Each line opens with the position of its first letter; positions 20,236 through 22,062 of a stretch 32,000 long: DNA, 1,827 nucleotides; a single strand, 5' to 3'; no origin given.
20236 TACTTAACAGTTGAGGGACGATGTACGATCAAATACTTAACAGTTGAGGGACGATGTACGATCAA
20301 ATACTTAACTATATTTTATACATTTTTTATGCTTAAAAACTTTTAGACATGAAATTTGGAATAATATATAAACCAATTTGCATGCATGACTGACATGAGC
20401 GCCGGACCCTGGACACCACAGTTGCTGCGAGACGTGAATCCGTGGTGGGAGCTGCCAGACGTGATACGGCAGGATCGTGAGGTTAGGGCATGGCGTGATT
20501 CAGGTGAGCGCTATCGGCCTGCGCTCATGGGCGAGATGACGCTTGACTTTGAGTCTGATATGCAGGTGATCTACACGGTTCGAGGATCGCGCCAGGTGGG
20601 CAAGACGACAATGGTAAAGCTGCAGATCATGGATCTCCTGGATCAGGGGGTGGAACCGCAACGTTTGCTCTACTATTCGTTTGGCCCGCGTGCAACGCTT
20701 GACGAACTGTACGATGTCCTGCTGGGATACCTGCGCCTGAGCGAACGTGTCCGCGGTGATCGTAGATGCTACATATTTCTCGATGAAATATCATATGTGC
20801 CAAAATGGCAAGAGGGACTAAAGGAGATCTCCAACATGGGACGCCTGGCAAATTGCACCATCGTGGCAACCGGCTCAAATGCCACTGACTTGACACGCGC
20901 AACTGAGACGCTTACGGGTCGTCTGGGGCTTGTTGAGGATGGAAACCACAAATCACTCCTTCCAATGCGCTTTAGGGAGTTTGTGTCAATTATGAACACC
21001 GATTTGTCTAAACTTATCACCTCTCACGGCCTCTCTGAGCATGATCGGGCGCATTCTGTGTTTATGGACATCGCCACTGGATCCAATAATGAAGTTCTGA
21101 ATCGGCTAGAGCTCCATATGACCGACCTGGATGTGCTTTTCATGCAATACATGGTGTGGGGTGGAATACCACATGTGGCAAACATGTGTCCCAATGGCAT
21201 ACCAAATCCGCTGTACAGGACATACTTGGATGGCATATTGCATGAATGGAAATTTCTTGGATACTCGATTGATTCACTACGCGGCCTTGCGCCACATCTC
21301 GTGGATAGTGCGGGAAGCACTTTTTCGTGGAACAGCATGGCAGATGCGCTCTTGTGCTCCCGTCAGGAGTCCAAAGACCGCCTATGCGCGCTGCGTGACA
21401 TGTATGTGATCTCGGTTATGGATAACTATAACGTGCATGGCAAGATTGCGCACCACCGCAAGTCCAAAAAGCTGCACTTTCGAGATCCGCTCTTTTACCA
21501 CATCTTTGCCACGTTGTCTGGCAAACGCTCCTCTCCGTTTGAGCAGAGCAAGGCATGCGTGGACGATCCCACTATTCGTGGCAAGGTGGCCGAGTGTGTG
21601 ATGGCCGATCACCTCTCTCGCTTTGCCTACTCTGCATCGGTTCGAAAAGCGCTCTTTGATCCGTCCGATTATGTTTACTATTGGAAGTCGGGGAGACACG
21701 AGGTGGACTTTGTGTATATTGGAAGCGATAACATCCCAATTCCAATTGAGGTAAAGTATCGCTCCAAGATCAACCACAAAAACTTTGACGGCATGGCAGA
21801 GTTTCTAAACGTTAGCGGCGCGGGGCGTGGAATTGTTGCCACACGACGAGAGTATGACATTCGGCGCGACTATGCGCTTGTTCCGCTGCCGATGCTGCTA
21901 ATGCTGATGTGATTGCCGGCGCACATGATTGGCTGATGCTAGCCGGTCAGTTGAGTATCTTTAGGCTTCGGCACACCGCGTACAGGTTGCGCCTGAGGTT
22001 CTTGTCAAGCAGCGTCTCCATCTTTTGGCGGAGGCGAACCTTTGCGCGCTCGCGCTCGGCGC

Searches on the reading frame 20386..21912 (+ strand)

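Call 39: search_protein_families(library=pfam, proteins=[window:20386-21912:+], max_evalue=0.01)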
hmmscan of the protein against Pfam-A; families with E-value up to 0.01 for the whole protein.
window:20386-21912:+ (508 aa): 2 families
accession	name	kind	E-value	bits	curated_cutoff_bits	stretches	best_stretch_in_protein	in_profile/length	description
PF13173.12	AAA_14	-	9.1e-23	81.1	27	1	62-199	4-128/129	AAA domain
PF13635.12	DUF4143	-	4e-14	53.1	28.1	1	297-459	15-160/160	Domain of unknown function (DUF4143)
